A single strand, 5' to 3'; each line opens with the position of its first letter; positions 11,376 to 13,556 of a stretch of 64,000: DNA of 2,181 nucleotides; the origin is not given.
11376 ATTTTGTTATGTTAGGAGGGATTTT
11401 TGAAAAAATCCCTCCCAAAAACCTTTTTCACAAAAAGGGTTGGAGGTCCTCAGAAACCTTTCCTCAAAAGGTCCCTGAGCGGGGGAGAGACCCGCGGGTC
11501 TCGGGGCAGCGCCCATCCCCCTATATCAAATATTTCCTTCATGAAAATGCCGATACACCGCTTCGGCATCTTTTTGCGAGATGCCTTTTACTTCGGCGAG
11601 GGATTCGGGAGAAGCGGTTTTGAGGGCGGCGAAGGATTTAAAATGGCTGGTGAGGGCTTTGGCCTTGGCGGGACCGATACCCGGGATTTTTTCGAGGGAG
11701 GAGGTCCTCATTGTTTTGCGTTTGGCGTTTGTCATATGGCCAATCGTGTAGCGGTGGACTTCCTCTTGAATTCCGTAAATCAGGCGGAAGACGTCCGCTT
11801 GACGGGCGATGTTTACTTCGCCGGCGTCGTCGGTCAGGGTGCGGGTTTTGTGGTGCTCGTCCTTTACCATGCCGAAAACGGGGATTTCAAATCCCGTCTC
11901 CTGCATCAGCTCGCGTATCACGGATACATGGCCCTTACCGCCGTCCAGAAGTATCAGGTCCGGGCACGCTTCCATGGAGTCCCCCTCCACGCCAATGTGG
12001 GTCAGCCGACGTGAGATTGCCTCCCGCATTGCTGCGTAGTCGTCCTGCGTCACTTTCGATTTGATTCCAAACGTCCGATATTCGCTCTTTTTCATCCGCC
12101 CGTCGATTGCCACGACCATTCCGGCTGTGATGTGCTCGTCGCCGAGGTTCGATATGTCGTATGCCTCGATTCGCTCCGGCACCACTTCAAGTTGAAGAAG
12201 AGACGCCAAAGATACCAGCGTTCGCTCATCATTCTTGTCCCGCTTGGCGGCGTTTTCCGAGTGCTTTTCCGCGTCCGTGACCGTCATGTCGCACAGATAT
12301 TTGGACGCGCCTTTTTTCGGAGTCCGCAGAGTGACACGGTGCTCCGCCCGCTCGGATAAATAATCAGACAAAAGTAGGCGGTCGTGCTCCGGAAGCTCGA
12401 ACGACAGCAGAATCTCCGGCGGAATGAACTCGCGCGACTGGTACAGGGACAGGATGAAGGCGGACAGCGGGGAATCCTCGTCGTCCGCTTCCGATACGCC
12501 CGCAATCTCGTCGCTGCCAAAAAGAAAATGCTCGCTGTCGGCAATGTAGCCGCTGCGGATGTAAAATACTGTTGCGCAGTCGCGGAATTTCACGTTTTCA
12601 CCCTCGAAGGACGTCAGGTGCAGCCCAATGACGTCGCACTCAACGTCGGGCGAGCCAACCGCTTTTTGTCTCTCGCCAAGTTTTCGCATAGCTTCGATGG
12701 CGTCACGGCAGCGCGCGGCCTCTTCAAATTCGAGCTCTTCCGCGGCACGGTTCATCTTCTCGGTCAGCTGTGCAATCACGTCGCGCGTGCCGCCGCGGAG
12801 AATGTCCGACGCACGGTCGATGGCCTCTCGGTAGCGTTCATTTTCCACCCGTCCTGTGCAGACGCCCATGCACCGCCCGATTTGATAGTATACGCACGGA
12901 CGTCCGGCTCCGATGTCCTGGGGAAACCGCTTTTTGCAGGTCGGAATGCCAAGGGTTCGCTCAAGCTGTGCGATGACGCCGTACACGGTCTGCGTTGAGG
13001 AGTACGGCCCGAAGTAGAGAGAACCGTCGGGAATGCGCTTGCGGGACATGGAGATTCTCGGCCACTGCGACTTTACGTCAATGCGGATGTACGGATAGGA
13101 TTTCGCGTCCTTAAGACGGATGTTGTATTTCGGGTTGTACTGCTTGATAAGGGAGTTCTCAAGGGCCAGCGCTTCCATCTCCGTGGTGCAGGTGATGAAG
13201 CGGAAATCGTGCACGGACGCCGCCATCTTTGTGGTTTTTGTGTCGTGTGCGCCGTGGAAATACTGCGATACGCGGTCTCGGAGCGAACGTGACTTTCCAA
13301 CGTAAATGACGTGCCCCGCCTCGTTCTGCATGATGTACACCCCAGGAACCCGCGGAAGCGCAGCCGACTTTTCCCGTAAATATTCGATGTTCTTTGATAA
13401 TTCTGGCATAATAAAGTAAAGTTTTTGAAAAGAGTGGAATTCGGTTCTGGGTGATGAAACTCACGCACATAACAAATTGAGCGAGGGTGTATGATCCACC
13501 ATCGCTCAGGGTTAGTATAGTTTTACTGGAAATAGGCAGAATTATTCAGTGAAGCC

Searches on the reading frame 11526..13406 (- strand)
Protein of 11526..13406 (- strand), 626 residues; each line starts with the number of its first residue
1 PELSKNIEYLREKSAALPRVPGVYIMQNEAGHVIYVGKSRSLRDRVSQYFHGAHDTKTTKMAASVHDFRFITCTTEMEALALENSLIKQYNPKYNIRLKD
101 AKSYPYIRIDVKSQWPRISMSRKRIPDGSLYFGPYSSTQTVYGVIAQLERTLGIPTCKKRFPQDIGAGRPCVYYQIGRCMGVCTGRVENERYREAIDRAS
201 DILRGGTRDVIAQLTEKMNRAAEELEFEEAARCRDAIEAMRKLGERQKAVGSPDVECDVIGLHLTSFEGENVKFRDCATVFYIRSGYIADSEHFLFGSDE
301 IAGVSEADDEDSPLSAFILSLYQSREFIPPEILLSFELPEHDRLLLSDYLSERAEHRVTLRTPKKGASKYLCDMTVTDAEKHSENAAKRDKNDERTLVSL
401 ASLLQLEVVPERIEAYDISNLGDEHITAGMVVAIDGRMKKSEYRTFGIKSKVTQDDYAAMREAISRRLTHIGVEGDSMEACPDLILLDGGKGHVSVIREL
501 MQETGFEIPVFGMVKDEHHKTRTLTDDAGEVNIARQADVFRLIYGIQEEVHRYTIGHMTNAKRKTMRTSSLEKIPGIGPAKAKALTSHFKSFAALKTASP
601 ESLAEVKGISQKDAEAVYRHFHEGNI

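Call 36: search_protein_families(library=pfam, proteins=[window:11526-13406:-], max_evalue=0.0001)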
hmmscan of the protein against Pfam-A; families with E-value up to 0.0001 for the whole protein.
window:11526-13406:- (626 aa): 7 families
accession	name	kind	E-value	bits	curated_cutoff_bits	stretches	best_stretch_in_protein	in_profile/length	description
PF08459.17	UvrC_RNaseH_dom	-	1.3e-45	155.6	22.3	1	402-555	2-159/159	UvrC RNAse H endonuclease domain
PF22920.2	UvrC_RNaseH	-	1.2e-17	64.3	24.3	1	277-383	15-113/116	UvrC Ribonuclease H-like domain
PF14520.12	HHH_5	-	3.6e-13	50.2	27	1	570-620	3-54/57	Helix-hairpin-helix domain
PF01541.30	GIY-YIG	-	3.6e-12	46.9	22.6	1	22-95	3-78/78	GIY-YIG catalytic domain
PF12826.13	HHH_2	-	1.2e-10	41.8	27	1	574-623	8-57/64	Helix-hairpin-helix motif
PF00633.29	HHH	-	1.2e-08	34.8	24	0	591-618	1-28/30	Helix-hairpin-helix motif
PF02151.25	UVR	-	1.6e-08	34.5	21.5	1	210-242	3-35/36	UvrB/uvrC motif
